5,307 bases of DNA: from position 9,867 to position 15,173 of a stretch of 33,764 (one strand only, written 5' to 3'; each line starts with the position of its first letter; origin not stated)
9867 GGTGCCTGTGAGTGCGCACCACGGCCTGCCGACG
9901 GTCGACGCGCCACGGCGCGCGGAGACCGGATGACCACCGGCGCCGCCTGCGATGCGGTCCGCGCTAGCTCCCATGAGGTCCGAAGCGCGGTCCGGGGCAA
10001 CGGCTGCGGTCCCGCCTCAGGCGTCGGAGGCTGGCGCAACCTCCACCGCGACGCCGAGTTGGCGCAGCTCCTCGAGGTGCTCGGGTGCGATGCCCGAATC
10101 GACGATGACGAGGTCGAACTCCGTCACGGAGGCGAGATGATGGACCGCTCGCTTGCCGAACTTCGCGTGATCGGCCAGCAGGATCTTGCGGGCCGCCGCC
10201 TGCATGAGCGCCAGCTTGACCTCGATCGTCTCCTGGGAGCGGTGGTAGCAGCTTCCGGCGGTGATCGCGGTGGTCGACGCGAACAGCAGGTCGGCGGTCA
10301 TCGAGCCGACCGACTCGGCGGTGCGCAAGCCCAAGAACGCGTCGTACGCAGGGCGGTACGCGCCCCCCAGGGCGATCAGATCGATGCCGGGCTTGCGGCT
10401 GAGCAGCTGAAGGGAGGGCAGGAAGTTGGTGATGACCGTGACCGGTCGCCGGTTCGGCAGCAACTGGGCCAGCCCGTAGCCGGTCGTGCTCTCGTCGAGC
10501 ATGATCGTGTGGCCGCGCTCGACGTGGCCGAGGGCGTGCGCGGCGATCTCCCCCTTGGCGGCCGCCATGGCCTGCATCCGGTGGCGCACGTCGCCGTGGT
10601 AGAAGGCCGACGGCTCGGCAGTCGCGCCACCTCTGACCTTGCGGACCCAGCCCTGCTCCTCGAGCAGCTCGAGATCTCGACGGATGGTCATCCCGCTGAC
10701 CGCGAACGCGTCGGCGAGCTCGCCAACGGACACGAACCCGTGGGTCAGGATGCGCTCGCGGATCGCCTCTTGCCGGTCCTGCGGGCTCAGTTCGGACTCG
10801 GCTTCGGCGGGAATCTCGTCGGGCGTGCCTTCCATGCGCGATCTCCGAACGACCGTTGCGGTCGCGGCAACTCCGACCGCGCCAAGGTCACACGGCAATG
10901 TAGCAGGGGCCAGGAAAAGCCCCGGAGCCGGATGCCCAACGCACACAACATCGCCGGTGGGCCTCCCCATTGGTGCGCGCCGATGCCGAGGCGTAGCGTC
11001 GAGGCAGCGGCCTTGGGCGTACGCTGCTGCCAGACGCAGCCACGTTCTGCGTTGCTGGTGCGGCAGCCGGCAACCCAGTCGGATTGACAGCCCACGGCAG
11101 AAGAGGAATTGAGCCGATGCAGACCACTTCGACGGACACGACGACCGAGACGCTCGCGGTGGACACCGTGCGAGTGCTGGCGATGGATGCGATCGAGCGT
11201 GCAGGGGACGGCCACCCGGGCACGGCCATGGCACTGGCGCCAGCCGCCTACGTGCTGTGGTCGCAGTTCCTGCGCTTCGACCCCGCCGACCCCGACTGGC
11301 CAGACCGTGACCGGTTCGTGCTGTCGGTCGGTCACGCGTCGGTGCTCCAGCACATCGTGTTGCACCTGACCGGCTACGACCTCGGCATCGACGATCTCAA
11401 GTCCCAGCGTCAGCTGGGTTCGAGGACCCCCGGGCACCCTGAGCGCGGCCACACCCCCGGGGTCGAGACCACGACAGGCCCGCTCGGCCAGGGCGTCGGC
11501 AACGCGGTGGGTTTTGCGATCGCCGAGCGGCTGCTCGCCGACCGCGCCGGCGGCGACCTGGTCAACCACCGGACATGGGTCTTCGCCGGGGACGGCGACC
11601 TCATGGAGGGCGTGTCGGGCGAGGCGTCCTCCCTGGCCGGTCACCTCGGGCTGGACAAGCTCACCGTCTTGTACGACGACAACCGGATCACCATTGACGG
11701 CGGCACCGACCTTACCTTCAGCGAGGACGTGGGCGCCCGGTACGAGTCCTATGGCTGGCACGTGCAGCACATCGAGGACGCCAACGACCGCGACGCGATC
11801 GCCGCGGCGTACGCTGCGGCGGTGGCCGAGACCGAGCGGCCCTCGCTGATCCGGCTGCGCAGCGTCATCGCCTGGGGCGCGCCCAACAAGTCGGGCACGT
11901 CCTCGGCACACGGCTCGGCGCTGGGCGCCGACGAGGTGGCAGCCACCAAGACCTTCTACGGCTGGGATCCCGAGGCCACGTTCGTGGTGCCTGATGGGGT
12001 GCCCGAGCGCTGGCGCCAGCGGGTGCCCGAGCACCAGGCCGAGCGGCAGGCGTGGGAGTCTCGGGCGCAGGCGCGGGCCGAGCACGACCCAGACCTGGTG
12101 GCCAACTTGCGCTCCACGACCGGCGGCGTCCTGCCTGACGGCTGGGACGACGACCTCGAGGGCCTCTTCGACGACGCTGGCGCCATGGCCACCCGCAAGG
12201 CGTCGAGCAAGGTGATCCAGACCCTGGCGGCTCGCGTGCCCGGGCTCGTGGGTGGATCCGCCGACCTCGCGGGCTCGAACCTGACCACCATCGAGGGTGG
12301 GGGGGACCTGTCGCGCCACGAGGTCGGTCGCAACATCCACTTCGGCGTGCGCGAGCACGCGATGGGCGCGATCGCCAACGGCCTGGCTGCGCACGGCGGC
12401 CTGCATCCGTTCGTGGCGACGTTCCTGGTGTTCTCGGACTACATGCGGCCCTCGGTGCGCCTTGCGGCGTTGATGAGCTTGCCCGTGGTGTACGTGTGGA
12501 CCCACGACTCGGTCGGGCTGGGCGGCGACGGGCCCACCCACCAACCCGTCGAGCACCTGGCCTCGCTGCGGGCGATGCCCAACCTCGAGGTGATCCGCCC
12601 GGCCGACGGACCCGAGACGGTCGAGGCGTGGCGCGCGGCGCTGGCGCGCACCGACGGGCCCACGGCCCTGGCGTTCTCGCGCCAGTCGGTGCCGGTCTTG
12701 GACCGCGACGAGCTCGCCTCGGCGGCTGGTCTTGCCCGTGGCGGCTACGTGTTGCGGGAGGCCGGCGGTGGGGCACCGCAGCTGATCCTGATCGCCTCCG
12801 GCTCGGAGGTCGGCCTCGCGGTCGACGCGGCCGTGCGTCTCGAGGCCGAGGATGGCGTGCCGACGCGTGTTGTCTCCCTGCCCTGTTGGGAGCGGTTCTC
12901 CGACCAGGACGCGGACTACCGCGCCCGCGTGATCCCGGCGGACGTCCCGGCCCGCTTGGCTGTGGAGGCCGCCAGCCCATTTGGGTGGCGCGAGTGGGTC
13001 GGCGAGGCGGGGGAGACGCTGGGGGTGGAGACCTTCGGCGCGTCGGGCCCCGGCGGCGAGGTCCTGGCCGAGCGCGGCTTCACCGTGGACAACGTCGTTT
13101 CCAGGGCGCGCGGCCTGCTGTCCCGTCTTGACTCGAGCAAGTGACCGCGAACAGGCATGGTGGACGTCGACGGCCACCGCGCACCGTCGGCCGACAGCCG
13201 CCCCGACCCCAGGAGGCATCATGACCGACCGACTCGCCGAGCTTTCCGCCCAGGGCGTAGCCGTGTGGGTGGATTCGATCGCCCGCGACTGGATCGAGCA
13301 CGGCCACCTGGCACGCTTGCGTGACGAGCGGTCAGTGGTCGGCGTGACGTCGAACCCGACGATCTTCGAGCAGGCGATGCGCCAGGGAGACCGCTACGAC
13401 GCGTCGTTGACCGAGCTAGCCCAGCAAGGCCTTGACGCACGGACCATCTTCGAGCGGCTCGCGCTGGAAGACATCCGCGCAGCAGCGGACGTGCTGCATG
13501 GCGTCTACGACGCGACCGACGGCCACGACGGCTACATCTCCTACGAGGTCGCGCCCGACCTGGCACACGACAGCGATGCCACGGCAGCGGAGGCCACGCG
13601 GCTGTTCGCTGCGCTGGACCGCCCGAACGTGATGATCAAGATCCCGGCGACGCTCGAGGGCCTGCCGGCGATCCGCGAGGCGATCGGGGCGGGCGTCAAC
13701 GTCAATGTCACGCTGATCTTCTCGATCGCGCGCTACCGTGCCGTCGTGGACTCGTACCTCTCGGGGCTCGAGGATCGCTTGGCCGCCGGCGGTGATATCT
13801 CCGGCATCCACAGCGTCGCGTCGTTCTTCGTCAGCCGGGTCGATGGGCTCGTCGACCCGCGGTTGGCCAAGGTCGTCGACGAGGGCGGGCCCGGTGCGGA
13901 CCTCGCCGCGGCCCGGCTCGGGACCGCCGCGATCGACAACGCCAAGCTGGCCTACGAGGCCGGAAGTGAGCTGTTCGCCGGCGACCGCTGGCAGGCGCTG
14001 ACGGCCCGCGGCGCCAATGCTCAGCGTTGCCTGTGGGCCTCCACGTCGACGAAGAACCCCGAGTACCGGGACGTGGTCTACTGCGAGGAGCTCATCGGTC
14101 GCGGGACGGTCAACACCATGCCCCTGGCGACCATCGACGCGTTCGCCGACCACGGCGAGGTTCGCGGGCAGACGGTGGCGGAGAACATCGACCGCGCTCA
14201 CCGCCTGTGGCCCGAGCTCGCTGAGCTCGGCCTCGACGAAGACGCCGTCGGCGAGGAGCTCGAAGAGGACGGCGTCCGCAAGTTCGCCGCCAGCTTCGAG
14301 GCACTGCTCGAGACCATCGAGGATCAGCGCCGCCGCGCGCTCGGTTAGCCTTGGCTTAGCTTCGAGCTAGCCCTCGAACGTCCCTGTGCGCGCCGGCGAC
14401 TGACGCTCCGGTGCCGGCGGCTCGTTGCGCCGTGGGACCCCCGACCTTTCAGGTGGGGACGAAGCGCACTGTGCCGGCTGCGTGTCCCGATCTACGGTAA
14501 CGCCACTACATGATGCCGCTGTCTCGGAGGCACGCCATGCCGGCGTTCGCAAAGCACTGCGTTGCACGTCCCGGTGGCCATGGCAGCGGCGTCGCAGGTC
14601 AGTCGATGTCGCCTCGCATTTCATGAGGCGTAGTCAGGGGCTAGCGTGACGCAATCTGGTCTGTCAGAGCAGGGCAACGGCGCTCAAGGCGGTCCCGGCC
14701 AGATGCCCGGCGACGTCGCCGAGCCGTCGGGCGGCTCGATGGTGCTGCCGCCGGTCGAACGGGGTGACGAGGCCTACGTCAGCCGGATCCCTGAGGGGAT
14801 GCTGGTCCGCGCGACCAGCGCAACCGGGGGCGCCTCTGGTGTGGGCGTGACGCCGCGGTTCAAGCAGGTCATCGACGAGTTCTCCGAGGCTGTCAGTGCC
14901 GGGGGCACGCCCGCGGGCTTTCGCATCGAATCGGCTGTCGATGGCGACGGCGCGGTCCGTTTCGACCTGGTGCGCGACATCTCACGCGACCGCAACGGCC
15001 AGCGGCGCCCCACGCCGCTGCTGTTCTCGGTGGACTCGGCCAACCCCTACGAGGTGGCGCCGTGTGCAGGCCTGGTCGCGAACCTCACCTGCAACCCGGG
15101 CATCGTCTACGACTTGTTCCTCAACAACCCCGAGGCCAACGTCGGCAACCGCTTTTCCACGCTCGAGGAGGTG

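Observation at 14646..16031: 461-aa transaldolase-fold protein that keeps the full catalytic residue set but has a roughly 125-aa N-terminal extension and a large insertion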

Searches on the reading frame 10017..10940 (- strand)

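Call 18: search_protein_families(library=pfam, proteins=[window:10017-10940:-], max_evalue=0.001)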
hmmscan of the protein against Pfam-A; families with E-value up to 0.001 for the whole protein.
window:10017-10940:- (307 aa): 5 families
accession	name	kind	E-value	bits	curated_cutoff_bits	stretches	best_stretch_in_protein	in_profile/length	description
PF00455.28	DeoRC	-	5.2e-40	137.5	31.8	1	127-282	4-160/160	DeoR C terminal sensor domain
PF08220.18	HTH_DeoR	-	2.9e-17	62.6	21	1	56-108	1-53/57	DeoR-like helix-turn-helix domain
PF08279.18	HTH_11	-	1.4e-08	34.9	25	1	56-97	1-43/55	HTH domain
PF00392.27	GntR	-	2.6e-06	27.4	27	1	60-107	13-62/64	Bacterial regulatory proteins, gntR family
PF25213.1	HVO_A0261_N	-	0.00041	20.6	35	0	70-105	25-60/86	HVO_A0261 N-terminal domain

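Call 54: search_protein_families(library=ncbifam, proteins=[window:10017-10940:-], max_evalue=1e-10)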
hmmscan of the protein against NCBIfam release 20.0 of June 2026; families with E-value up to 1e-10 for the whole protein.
window:10017-10940:- (307 aa): 10 families
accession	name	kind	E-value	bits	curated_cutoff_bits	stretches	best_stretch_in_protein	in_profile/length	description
NF040755.1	AgaR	equivalog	3.5e-39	134.5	260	1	54-299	5-253/256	transcriptional repressor AgaR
NF041397.1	TranRegGlpR_Halo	equivalog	3.7e-39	134.9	300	1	52-300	2-250/253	HTH-type transcriptional regulator GlpR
NF007316.0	PRK09802.1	equivalog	6.3e-37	127.2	351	1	54-300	16-265/269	DeoR family transcriptional regulator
NF007753.1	PRK10434.1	equivalog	1.2e-33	116.8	350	1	52-299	2-250/253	glucitol operon DNA-binding transcriptional repressor SrlR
NF040890.1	trans_reg_YgbI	equivalog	5e-32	111.4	400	1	53-302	3-252/253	DNA-binding transcriptional repressor YgbI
NF010034.0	PRK13509.1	equivalog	4.7e-30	104.8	244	1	55-301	5-250/251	HTH-type transcriptional regulator UlaR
NF008154.0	PRK10906.1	equivalog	1.6e-26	93.2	331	1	55-297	5-247/252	DeoR/GlpR family transcriptional regulator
NF007720.0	PRK10411.1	equivalog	2.2e-26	92.6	259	1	55-280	4-231/243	L-fucose operon activator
NF040887.2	trans_reg_YciT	exception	5.3e-26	91.7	450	1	55-301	3-245/246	DNA-binding transcriptional regulator YciT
NF007961.0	PRK10681.1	equivalog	8.6e-20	71.2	244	1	74-289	26-240/252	DNA-binding transcriptional repressor DeoR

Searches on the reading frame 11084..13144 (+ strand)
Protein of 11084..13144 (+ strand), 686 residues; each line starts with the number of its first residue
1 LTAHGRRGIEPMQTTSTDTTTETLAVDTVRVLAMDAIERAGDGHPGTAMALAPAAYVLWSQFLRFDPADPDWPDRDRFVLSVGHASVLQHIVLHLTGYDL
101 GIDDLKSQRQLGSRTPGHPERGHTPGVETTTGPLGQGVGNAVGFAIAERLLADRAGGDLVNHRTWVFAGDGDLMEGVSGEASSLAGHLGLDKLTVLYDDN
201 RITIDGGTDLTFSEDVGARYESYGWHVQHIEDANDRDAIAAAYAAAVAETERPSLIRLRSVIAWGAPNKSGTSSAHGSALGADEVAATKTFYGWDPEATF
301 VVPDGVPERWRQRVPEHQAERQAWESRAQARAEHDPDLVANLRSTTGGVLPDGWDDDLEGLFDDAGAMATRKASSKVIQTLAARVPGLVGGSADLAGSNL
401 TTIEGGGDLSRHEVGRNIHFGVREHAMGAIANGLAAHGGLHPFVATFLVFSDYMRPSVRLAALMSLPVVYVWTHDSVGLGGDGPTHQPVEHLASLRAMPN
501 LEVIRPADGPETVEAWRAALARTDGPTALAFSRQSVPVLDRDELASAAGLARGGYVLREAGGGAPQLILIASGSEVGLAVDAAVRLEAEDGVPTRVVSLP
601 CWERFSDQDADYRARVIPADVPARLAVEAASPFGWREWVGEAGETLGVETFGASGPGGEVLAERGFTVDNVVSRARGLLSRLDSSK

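Call 54: search_protein_families(library=ncbifam, proteins=[window:11084-13144:+], max_evalue=1e-10)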
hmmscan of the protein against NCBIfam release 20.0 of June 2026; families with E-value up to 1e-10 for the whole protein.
window:11084-13144:+ (686 aa): 5 families
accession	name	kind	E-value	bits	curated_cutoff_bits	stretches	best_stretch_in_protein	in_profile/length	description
TIGR00232.1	tktlase_bact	equivalog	1.3e-245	816.8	682.25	1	25-679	3-653/654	transketolase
NF004558.0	PRK05899.2-4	equivalog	5.1e-160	534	788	1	22-674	3-645/651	transketolase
NF004559.0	PRK05899.2-5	equivalog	2.2e-73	247.5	488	1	25-599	21-536/627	transketolase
NF004556.0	PRK05899.2-2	equivalog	1.6e-51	175.3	575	2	29-290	26-274/639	transketolase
TIGR00204.1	dxs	equivalog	1.5e-14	53.4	465.95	1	372-598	314-527/616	1-deoxy-D-xylulose-5-phosphate synthase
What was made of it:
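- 11084..13144 (+): Full-length transketolase (context). TIGR00232 816.8 bits (call 54).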

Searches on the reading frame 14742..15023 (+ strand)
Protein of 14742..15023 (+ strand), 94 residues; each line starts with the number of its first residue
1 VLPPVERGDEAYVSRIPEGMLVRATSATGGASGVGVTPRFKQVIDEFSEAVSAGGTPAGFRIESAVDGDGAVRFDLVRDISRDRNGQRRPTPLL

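Call 63: predict_structure(alignment_id=A2)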
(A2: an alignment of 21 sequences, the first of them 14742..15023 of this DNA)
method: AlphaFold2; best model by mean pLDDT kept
length: 94 residues; sequences in the alignment: 21
mean_pLDDT: 92.4   pTM: 0.82
mean pLDDT of the five models: 92.4, 92.2, 90.5, 86.3, 85.4
residues with pLDDT >= 90: 75; 70-90: 17; 50-70: 2; < 50: 0
segments of 3 or more residues with pLDDT < 50: none
pLDDT, mean of each block of 10 residues (from residue 1): 94 95 91 96 93 88 95 97 91 68
secondary structure, 60 per line:
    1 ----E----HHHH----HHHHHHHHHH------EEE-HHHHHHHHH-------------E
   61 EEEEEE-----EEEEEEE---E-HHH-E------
elements in order: H10-13 H18-27 E34-36 H38-46 E60-66 E72-78
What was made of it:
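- Checked: They are confidently folded (pLDDT 85-95 in the full model; 92 when modelled alone, call 63).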

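Call 66: fold_search(model_id=the predicted structure, library=pdb)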
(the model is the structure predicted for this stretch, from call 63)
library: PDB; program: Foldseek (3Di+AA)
matches with E <= 10: 286; with E <= 0.001: 0
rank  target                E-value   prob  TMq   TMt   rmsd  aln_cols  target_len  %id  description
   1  1kmz                  5.5e-01  0.11  0.19  0.15  10.3        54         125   24  MOLECULAR BASIS OF MITOMYCIN C RESICTANCE IN STREPTOMYCES: CRYSTAL STRUCTURES OF THE MRD PROTEIN WITH AND WITHOUT A DRUG (released 2002-07-19)
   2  2a4w_B                7.2e-01  0.10  0.20  0.15  10.3        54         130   24  Crystal Structure Of Mitomycin C-Binding Protein Complexed with Copper(II)-Bleomycin A2 (released 2006-07-18)
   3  1kll                  7.2e-01  0.09  0.19  0.15  10.3        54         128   24  Molecular basis of mitomycin C resictance in streptomyces: Crystal structures of the MRD protein with and without a drug (released 2002-07-19)
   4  2a4w_A                7.7e-01  0.10  0.19  0.15  10.4        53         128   24  Crystal Structure Of Mitomycin C-Binding Protein Complexed with Copper(II)-Bleomycin A2 (released 2006-07-18)
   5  4zg5_D                1.3e+00  0.03  0.21  0.09  15.7       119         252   14  Structural and functional insights into Survival endonuclease, an important virulence factor of Brucella abortus (released 2015-05-06)
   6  7y9u_A                1.5e+00  0.06  0.24  0.10   6.3        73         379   12  Structure of the auxin exporter PIN1 in Arabidopsis thaliana in the NPA-bound state (released 2022-09-07)
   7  7xut_B                1.7e+00  0.04  0.23  0.17   6.5        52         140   13  Crystal structure of RPA70N-WRN fusion (released 2023-06-14)
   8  9vku_B                2.0e+00  0.08  0.22  0.05   8.2        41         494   12  Cryo-EM structure of DRT9 tetramer complex (released 2025-08-20)
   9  2d2a_A                2.0e+00  0.07  0.24  0.20   7.8        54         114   18  Crystal Structure of Escherichia coli SufA Involved in Biosynthesis of Iron-sulfur Clusters (released 2005-12-13)
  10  5eiy_B                2.0e+00  0.07  0.19  0.04  11.1        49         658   24  Bacterial cellulose synthase bound to a substrate analogue (released 2016-03-09)
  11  4z6l_A                2.0e+00  0.04  0.18  0.06  10.9        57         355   14  Structure of H200E variant of Homoprotocatechuate 2,3-Dioxygenase from B.fuscum at 1.65 Ang resolution (released 2015-08-26)
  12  4z6n_A                2.0e+00  0.04  0.18  0.06  10.9        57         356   14  Structure of H200N variant of Homoprotocatechuate 2,3-Dioxygenase from B.fuscum at 1.52 Ang resolution (released 2015-08-26)
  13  3ecj_A                2.0e+00  0.04  0.18  0.06  10.9        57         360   14  Structure of E323L mutant of Homoprotocatechuate 2,3-Dioxygenase from Brevibacterium fuscum at 1.65A resolution (released 2008-10-07)
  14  4z6q_B                2.0e+00  0.04  0.18  0.06  10.9        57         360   14  Structure of H200N variant of Homoprotocatechuate 2,3-Dioxygenase from B.fuscum in complex with HPCA at 1.57 Ang resol (released 2015-08-26)
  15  5hhl_B                2.0e+00  0.04  0.22  0.08  14.2        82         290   13  Reverse transcriptase domain of group II intron maturase from Eubacterium rectale in P21 space group (released 2016-05-04)
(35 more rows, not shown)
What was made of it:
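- Tried and rejected: The module was modelled alone (pLDDT 92, call 63), but Foldseek against PDB gave nothing (best E 0.55, TM <= 0.39, call 66).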
